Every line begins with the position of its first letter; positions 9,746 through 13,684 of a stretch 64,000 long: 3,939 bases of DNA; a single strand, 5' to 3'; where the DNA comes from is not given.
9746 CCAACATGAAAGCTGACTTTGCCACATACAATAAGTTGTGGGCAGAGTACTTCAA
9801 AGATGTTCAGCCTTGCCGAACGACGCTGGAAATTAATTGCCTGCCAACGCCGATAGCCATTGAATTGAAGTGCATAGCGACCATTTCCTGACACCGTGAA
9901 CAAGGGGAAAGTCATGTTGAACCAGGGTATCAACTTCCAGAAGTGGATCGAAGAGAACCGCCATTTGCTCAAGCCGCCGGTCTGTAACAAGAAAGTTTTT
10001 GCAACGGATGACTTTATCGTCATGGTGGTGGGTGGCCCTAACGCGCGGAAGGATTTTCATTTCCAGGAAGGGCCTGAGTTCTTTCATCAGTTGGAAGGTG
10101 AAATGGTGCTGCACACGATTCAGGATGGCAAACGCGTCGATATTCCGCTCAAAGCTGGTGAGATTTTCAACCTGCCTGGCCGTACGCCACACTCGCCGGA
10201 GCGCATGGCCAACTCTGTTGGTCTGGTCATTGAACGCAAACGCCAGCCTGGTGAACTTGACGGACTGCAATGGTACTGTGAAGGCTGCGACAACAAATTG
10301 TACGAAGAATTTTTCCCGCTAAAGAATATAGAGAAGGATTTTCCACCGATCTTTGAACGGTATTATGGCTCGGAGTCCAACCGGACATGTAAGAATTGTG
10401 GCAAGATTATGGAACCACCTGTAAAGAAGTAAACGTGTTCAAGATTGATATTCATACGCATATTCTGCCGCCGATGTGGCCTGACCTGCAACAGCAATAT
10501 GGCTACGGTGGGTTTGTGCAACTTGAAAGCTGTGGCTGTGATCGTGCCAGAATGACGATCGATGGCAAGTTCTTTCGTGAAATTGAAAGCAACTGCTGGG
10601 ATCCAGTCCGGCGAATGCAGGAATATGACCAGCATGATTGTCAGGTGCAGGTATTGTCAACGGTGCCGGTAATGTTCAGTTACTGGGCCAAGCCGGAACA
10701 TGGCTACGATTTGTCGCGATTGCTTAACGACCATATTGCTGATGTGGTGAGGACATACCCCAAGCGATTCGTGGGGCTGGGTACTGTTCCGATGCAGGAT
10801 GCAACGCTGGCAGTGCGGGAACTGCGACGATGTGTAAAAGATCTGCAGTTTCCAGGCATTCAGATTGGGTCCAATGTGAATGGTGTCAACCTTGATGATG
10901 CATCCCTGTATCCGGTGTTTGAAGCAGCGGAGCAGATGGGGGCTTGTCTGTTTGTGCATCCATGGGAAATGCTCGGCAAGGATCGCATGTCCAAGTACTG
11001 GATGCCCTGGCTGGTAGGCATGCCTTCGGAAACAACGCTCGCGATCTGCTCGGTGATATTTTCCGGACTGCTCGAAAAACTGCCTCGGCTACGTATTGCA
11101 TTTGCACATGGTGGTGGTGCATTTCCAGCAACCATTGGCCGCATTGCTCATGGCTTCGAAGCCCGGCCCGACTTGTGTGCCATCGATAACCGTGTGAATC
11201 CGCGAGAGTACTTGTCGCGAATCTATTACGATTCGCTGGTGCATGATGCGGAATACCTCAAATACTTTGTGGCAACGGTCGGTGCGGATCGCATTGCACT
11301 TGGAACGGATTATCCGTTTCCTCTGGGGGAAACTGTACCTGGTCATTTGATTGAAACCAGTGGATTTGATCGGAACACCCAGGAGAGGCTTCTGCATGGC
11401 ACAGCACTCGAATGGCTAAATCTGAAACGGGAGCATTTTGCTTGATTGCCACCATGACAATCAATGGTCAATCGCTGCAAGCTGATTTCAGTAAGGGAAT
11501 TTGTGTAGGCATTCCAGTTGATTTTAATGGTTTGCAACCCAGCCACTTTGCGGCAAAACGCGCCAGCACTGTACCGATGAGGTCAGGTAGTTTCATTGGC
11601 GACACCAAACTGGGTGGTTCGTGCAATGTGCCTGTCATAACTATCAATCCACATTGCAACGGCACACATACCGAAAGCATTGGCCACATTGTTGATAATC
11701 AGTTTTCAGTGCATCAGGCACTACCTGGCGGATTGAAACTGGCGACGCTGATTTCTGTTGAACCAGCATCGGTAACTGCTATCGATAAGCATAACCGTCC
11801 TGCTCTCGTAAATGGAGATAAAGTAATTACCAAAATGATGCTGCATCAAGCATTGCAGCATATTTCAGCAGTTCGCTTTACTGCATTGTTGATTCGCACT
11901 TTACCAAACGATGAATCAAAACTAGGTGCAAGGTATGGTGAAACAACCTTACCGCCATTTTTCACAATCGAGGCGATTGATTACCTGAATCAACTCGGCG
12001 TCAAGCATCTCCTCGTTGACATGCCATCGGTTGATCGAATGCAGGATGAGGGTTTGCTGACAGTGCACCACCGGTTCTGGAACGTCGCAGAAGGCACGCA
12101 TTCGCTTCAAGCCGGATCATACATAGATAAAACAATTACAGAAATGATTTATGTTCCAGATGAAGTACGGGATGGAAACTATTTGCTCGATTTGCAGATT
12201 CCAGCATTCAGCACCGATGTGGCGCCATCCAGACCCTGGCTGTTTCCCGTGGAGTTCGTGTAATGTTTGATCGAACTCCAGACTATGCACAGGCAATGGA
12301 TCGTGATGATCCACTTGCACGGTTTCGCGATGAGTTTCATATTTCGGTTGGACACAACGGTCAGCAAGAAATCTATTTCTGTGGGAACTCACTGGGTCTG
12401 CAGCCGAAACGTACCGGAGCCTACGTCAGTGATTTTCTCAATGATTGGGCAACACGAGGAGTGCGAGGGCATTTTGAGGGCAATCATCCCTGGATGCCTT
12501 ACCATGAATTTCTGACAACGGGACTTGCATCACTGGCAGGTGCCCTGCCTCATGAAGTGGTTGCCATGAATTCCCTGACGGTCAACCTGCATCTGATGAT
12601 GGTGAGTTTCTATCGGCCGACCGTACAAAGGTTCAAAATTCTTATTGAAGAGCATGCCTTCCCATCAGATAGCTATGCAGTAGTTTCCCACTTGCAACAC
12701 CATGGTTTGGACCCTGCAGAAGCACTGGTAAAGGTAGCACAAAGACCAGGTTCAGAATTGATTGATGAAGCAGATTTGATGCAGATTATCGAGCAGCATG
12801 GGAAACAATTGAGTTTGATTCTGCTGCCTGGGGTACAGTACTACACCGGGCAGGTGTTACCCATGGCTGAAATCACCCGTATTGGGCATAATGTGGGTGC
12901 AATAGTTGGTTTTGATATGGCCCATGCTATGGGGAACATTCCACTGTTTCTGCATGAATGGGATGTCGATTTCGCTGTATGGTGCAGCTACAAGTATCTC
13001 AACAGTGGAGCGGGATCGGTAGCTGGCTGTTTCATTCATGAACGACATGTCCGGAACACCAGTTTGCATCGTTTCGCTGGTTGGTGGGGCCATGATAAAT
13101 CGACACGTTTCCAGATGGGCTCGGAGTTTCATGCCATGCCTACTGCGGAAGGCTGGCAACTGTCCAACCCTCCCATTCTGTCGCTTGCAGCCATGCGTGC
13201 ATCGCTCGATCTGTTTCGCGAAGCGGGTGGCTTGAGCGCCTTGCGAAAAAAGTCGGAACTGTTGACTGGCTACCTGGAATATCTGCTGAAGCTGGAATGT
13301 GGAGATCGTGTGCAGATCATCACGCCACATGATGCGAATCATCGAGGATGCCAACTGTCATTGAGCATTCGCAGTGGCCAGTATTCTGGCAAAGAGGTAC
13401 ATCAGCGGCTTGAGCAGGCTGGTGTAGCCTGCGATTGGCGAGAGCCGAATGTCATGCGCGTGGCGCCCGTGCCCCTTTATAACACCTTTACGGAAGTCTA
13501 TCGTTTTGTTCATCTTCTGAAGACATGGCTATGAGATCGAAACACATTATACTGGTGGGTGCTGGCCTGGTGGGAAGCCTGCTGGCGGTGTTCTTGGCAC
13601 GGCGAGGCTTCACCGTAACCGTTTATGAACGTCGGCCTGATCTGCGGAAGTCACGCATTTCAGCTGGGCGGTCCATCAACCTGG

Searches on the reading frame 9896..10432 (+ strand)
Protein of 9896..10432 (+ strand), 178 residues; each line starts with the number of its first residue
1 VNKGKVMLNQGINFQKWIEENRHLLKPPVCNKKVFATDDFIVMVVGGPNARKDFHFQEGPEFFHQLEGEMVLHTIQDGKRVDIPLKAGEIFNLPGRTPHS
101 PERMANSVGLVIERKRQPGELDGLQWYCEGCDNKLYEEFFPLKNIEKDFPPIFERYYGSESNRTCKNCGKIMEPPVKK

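Call 3: search_protein_families(library=pfam, proteins=[window:9896-10432:+])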
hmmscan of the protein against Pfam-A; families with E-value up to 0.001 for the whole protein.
window:9896-10432:+ (178 aa): 2 families
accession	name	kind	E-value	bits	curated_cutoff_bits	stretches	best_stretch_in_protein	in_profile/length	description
PF06052.18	3-HAO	-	1e-61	207.5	25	1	10-157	5-151/151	3-hydroxyanthranilic acid dioxygenase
PF07883.17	Cupin_2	-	1.7e-05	24.9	27.2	1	48-102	7-57/70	Cupin domain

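Call 4: search_protein_families(library=ncbifam, proteins=[window:9896-10432:+])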
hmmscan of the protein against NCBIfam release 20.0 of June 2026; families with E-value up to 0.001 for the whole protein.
window:9896-10432:+ (178 aa): 2 families
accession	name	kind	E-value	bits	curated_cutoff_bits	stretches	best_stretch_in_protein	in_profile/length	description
NF009763.0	PRK13264.1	equivalog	1.3e-75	253.3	220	1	7-174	3-170/178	3-hydroxyanthranilate 3,4-dioxygenase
TIGR03037.1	anthran_nbaC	equivalog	4.7e-71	238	145.95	1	12-170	1-159/159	3-hydroxyanthranilate 3,4-dioxygenase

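Call 30: search_dna_similar(query=window:9896-10432:+, collection=plasmids, mode=protein, max_rows=30)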
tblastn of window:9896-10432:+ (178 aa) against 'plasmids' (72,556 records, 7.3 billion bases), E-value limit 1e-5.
Records with a match: 78; places in all: 81; records where one place covers at least 80% of the query: 77.
Best place of each record, by identity: <60% 78.
By first word of the organism name: Phaeobacter 23; Ensifer 10; Mycetohabitans 9; Streptomyces 5; Cupriavidus 3; Tritonibacter 3; Rhodococcus 2; Ruegeria 2; Rhizobium 2; Polaromonas 2; and 15 more.
By predicted mobility (MOB-suite, as given by PLSDB): non-mobilizable 51; conjugative 20; mobilizable 7.
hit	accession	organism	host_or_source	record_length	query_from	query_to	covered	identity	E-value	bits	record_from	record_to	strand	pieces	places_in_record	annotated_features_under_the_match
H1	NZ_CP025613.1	Niveispirillum cyanobacteriorum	sing cell,cyanobacterial aggregates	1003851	7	171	93%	51.8%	3e-50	180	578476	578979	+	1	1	none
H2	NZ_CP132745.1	Mycetohabitans endofungorum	-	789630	7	171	93%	49.4%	2e-46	169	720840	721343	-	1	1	3-hydroxyanthranilate 3,4-dioxygenase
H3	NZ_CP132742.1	Mycetohabitans endofungorum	Rhizopus microsporus,culture isolated ...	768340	7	171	93%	49.4%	6e-46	167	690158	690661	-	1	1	3-hydroxyanthranilate 3,4-dioxygenase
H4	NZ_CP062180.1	Mycetohabitans endofungorum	Rhizopus microsporus,bacterial ...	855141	7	171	93%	49.4%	1e-45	167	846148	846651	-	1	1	3-hydroxyanthranilate 3,4-dioxygenase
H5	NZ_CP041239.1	Sinorhizobium mexicanum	Acaciella angustissima,cell culture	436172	10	176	94%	48.5%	8e-48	172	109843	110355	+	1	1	3-hydroxyanthranilate 3,4-dioxygenase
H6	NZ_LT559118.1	Nonomuraea gerenzanensis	-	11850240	2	171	96%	47.7%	2e-43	160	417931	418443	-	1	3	none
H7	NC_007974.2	Cupriavidus metallidurans CH34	-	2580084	7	171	93%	48.8%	2e-43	160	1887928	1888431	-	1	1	none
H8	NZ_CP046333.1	Cupriavidus metallidurans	sedimentation pond in a zinc factory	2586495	7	171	93%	48.8%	2e-43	160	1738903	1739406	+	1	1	none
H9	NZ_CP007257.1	Rhodococcus erythropolis R138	Hydroponic pots with potatoes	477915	12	171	90%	50.3%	2e-45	166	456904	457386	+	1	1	3-hydroxyanthranilate 3,4-dioxygenase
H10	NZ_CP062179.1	Mycetohabitans endofungorum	Rhizopus microsporus,bacterial ...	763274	7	171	93%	48.2%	2e-46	169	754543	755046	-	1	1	3-hydroxyanthranilate 3,4-dioxygenase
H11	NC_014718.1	Mycetohabitans rhizoxinica HKI 454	-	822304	7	171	93%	48.2%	1e-44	164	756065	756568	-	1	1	3-hydroxyanthranilate 3,4-dioxygenase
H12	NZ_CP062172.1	Mycetohabitans rhizoxinica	Rhizopus microsporus,bacterial ...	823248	7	171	93%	48.2%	1e-44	164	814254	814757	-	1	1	3-hydroxyanthranilate 3,4-dioxygenase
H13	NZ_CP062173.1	Mycetohabitans rhizoxinica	Rhizopus microsporus,bacterial ...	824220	7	171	93%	48.2%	1e-44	164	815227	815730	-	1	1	3-hydroxyanthranilate 3,4-dioxygenase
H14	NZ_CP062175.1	Mycetohabitans rhizoxinica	Rhizopus microsporus,bacterial culture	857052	7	171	93%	48.2%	1e-44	164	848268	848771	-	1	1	3-hydroxyanthranilate 3,4-dioxygenase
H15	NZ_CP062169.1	Mycetohabitans endofungorum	Rhizopus microsporus,bacterial ...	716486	7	171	93%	48.2%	1e-44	164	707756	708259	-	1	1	3-hydroxyanthranilate 3,4-dioxygenase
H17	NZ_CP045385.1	Ruegeria sp. THAF33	pure culture,Surface of a polyethylene ...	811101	10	175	93%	47.6%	3e-46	168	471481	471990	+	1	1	3-hydroxyanthranilate 3,4-dioxygenase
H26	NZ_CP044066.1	Cupriavidus pauculus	Homo sapiens,clinical isolate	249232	5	171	94%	45.3%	4e-41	153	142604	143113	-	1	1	3-hydroxyanthranilate 3,4-dioxygenase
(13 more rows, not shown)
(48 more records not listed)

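Call 32: get_annotated_region(hit=H26, flank=10000)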
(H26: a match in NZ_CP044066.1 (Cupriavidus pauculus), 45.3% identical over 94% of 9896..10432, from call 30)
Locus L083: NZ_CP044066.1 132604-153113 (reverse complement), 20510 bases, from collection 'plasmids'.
description: Cupriavidus pauculus strain FDAARGOS_664 plasmid unnamed1, complete sequence
organism: Cupriavidus pauculus (NCBI taxid 82633)
taxonomy: Bacteria; Pseudomonadota; Betaproteobacteria; Burkholderiales; Burkholderiaceae; Cupriavidus; Cupriavidus pauculus
host: -; source: Homo sapiens,clinical isolate; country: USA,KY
typing (MOB-suite, as given by PLSDB): conjugative; relaxase MOBH; mating-pair formation MPF_F
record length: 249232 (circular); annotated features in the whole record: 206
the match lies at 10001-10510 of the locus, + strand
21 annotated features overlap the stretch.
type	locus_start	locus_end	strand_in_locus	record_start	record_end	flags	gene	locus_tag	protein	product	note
CDS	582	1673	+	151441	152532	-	-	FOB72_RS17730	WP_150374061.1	CAP domain-containing protein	-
CDS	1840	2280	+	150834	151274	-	-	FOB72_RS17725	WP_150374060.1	Hsp20/alpha crystallin family protein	-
CDS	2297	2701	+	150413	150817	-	-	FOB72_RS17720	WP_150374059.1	Hsp20/alpha crystallin family protein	-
CDS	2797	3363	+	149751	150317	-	-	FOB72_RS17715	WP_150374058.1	Hsp20/alpha crystallin family protein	-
CDS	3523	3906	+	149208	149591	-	-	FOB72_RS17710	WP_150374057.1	hypothetical protein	-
CDS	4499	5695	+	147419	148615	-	-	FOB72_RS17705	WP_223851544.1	Fic family protein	-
CDS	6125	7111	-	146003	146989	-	-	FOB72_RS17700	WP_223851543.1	TRAP transporter substrate-binding protein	-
CDS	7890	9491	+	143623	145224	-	-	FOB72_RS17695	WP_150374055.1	MFS transporter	GO:0055085 - transmembrane transport [Evidence IEA]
CDS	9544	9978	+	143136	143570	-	-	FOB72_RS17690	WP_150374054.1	RidA family protein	-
CDS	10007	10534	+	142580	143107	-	-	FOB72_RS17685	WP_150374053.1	3-hydroxyanthranilate 3,4-dioxygenase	-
CDS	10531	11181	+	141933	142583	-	-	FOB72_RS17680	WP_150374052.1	flavin reductase family protein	-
CDS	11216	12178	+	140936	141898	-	-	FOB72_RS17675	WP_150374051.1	LysR substrate-binding domain-containing protein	-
CDS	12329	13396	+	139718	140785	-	-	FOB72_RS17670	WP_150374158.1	porin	-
CDS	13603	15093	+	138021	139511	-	-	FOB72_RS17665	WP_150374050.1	2-hydroxymuconic semialdehyde dehydrogenase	-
CDS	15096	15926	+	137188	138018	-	-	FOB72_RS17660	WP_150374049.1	fumarylacetoacetate hydrolase family protein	-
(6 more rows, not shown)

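Call 33: get_annotated_region(hit=H17, flank=10000)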
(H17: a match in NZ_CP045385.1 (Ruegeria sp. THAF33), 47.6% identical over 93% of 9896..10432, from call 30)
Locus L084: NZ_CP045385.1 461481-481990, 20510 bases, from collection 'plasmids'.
description: Ruegeria sp. THAF33 plasmid pTHAF33_a, complete sequence
organism: Ruegeria sp. THAF33 (NCBI taxid 2587853)
taxonomy: Bacteria; Pseudomonadota; Alphaproteobacteria; Rhodobacterales; Roseobacteraceae; Ruegeria; Ruegeria sp. THAF33
host: -; source: pure culture,Surface of a polyethylene microplastic particle present in tank 6 of a marine aquarium ...; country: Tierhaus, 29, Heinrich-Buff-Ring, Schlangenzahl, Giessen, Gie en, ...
typing (MOB-suite, as given by PLSDB): non-mobilizable
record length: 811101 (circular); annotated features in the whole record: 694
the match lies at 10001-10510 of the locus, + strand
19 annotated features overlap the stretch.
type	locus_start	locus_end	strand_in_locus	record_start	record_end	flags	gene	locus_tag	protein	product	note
CDS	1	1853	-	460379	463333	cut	-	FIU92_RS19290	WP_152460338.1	sarcosine oxidase subunit alpha family protein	-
CDS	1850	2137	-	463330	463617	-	-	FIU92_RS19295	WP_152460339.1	sarcosine oxidase subunit delta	-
CDS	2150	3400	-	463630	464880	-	-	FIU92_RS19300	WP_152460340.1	sarcosine oxidase subunit beta family protein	GO:0046653 - tetrahydrofolate metabolic process [Evidence IEA]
CDS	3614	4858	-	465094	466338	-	-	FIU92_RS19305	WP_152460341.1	gephyrin-like molybdotransferase Glp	-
CDS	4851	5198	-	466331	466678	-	-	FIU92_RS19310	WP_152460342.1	hypothetical protein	-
CDS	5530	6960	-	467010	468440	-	-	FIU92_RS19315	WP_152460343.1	NAD-dependent succinate-semialdehyde dehydrogenase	-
CDS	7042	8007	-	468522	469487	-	-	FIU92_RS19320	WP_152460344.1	LysR substrate-binding domain-containing protein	-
CDS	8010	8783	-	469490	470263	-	-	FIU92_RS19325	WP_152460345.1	aspartate dehydrogenase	GO:0009435 - NAD biosynthetic process [Evidence IEA]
CDS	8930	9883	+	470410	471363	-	-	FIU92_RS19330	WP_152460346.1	dihydrodipicolinate synthase family protein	GO:0009436 - glyoxylate catabolic process [Evidence IEA]; GO:0071704 - organic substance metabolic process [Evidence ...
CDS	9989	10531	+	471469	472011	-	-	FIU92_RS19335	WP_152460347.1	3-hydroxyanthranilate 3,4-dioxygenase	-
CDS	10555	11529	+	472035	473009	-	-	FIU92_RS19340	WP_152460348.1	TRAP transporter substrate-binding protein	-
CDS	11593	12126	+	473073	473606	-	-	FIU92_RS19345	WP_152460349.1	TRAP transporter small permease subunit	-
CDS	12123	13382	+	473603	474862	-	-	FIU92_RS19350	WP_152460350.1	TRAP transporter large permease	GO:0008643 - carbohydrate transport [Evidence IEA]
CDS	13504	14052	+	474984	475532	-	-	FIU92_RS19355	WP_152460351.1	thioredoxin family protein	-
CDS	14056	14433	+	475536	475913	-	-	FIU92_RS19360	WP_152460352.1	VOC family protein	-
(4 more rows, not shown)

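Call 34: get_annotated_region(hit=H9, flank=10000)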
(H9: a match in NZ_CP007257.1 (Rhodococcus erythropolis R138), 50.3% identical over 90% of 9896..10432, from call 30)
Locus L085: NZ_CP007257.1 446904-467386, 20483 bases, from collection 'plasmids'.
description: Rhodococcus erythropolis R138 plasmid pLRE138, complete sequence
organism: Rhodococcus erythropolis R138 (NCBI taxid 1289591)
taxonomy: Bacteria; Actinomycetota; Actinomycetes; Mycobacteriales; Nocardiaceae; Rhodococcus; Rhodococcus erythropolis; Rhodococcus erythropolis R138
host: -; source: Hydroponic pots with potatoes; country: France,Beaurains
typing (MOB-suite, as given by PLSDB): mobilizable; relaxase MOBP,MOBP
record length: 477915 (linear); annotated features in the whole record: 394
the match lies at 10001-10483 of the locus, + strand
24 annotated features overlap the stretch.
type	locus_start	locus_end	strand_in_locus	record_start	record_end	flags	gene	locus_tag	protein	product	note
CDS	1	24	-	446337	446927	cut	-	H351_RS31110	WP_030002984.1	hypothetical protein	-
CDS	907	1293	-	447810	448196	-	-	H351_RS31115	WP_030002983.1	hypothetical protein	-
CDS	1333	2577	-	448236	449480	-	-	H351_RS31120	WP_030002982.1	lipase family protein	GO:0016042 - lipid catabolic process [Evidence IEA]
CDS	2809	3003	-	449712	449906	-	-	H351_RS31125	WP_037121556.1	hypothetical protein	-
CDS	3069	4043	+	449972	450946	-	ligD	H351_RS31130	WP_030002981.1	non-homologous end-joining DNA ligase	GO:0006310 - DNA recombination [Evidence IEA]; GO:0006281 - DNA repair [Evidence IEA]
CDS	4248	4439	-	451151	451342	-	-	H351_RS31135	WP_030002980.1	hypothetical protein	-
CDS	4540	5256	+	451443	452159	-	-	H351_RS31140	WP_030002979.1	SOS response-associated peptidase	GO:0018142 - obsolete protein-DNA covalent cross-linking [Evidence IEA]; GO:0009432 - SOS response [Evidence IEA]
CDS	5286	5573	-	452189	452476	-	-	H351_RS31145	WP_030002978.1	hypothetical protein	-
CDS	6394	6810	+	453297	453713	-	-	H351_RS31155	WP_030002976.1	pyridoxamine 5'-phosphate oxidase family protein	-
CDS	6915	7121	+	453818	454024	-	-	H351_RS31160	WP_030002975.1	hypothetical protein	-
CDS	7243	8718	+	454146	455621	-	-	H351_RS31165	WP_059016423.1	2-hydroxymuconic semialdehyde dehydrogenase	-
CDS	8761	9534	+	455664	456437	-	-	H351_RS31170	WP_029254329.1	4-oxalocrotonate decarboxylase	-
CDS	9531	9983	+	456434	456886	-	-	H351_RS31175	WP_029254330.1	RidA family protein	-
CDS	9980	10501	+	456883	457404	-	-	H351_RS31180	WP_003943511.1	3-hydroxyanthranilate 3,4-dioxygenase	-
CDS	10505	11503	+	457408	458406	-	-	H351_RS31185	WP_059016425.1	amidohydrolase family protein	-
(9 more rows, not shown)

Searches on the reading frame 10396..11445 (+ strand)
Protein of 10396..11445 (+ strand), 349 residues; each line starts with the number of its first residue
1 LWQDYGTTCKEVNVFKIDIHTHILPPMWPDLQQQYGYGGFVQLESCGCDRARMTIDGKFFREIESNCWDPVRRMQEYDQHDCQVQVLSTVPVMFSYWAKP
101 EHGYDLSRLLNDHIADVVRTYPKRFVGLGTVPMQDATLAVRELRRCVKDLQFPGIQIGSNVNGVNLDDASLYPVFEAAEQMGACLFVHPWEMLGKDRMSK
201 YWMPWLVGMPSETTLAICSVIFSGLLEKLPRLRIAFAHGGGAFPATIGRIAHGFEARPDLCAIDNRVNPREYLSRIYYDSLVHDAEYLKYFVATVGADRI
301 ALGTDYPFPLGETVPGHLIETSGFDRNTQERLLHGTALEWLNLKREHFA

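Call 3: search_protein_families(library=pfam, proteins=[window:10396-11445:+])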
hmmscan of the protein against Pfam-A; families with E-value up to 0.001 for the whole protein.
window:10396-11445:+ (349 aa): 1 family
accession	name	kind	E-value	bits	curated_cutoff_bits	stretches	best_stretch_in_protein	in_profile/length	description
PF04909.20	Amidohydro_2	-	5.9e-41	141.6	26.4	1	17-343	1-289/289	Amidohydrolase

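Call 4: search_protein_families(library=ncbifam, proteins=[window:10396-11445:+])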
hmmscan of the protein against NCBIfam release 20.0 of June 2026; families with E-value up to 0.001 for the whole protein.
window:10396-11445:+ (349 aa): 0 families

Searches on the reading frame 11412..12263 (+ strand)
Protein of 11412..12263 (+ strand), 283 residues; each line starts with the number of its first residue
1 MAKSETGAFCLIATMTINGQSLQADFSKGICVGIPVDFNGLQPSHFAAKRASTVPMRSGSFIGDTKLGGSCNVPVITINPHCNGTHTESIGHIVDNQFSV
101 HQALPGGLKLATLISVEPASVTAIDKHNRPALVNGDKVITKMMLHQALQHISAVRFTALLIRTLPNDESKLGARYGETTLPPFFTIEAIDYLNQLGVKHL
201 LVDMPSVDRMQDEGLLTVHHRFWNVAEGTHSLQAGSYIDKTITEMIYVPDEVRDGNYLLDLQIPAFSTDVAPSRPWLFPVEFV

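Call 3: search_protein_families(library=pfam, proteins=[window:11412-12263:+])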
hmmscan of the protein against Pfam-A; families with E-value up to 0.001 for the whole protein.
window:11412-12263:+ (283 aa): 1 family
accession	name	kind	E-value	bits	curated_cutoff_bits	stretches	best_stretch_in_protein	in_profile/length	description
PF04199.19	Cyclase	-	7.3e-11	42.9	23.1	1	75-209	21-142/142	Putative cyclase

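Call 4: search_protein_families(library=ncbifam, proteins=[window:11412-12263:+])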
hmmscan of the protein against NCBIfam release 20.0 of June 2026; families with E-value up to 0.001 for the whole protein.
window:11412-12263:+ (283 aa): 1 family
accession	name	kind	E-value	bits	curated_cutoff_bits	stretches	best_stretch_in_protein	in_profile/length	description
TIGR03035.1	trp_arylform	equivalog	0.00014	21.9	223.05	0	143-222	88-161/206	arylformamidase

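Call 48: search_solved_structures(query=window:11412-12263:+, max_evalue=0.01)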
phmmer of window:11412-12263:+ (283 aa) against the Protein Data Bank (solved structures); distinct sequences matched with E-value up to 0.01: 0.

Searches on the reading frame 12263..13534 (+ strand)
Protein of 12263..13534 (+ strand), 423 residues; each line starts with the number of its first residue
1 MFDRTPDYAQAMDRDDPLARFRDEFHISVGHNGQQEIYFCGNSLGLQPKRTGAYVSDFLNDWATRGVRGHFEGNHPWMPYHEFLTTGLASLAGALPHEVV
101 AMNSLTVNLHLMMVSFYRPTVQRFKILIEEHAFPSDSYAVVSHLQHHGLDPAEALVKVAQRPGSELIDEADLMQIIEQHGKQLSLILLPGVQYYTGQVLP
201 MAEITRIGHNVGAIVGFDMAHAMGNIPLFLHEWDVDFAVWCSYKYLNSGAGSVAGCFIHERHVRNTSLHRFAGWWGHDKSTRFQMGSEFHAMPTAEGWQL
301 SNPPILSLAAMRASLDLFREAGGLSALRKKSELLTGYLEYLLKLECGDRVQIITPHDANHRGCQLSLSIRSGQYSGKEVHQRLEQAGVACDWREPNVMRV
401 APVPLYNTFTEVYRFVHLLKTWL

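Call 3: search_protein_families(library=pfam, proteins=[window:12263-13534:+])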
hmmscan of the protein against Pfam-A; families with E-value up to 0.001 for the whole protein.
window:12263-13534:+ (423 aa): 2 families
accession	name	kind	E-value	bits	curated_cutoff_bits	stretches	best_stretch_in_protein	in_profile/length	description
PF22580.2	KYNU_C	-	5.7e-25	87.6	27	1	327-419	1-90/90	Kynureninase C-terminal domain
PF00266.25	Aminotran_5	-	2.1e-12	47.2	21.5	1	47-389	11-334/371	Aminotransferase class-V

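Call 4: search_protein_families(library=ncbifam, proteins=[window:12263-13534:+])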
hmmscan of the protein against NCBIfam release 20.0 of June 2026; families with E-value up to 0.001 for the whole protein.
window:12263-13534:+ (423 aa): 14 families
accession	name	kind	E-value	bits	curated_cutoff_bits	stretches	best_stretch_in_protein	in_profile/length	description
TIGR01814.1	kynureninase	equivalog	1.3e-136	455.7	246.4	1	9-423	1-399/400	kynureninase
TIGR01979.1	sufS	subfamily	4.8e-14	52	475.1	1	44-390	27-355/403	SufS family cysteine desulfurase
TIGR01977.1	am_tr_V_EF2568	hypoth_equivalog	2.9e-07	29.8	377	1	171-383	126-323/376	cysteine desulfurase family protein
TIGR03301.1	PhnW-AepZ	equivalog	6.6e-06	25.7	360.8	1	194-341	137-274/355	2-aminoethylphosphonate aminotransferase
NF010006.0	PRK13479.1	equivalog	3.5e-05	23.1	296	1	181-329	130-268/369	2-aminoethylphosphonate--pyruvate transaminase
TIGR03392.1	FeS_syn_CsdA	equivalog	3.8e-05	23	493.6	1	35-252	16-228/398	cysteine desulfurase CsdA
TIGR02326.1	transamin_PhnW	equivalog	0.00024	20.3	400.8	1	181-329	128-267/363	2-aminoethylphosphonate--pyruvate transaminase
TIGR03588.1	PseC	equivalog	0.00024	20.1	423.5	1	97-225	46-162/380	UDP-4-amino-4,6-dideoxy-N-acetyl-beta-L-altrosamine transaminase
NF006810.0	PRK09331.1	subfamily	0.0003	19.7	301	1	172-250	150-228/397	Sep-tRNA:Cys-tRNA synthetase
NF008126.0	PRK10874.1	equivalog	0.00034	19.9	607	1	97-319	82-290/401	cysteine desulfurase CsdA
TIGR03403.1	nifS_epsilon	equivalog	0.0004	19.3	587.7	1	190-260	148-216/382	NifS family cysteine desulfurase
NF000586.1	PRK00011.1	subfamily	0.00049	19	335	0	163-236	139-208/404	serine hydroxymethyltransferase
TIGR01976.1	am_tr_V_VC1184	hypoth_equivalog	0.00061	19.2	352.35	1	166-255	145-231/401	cysteine desulfurase-like protein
NF041166.1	f2_encap_cargo1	exception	0.00096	18.4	800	0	185-252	389-457/623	family 2A encapsulin nanocompartment cargo protein cysteine desulfurase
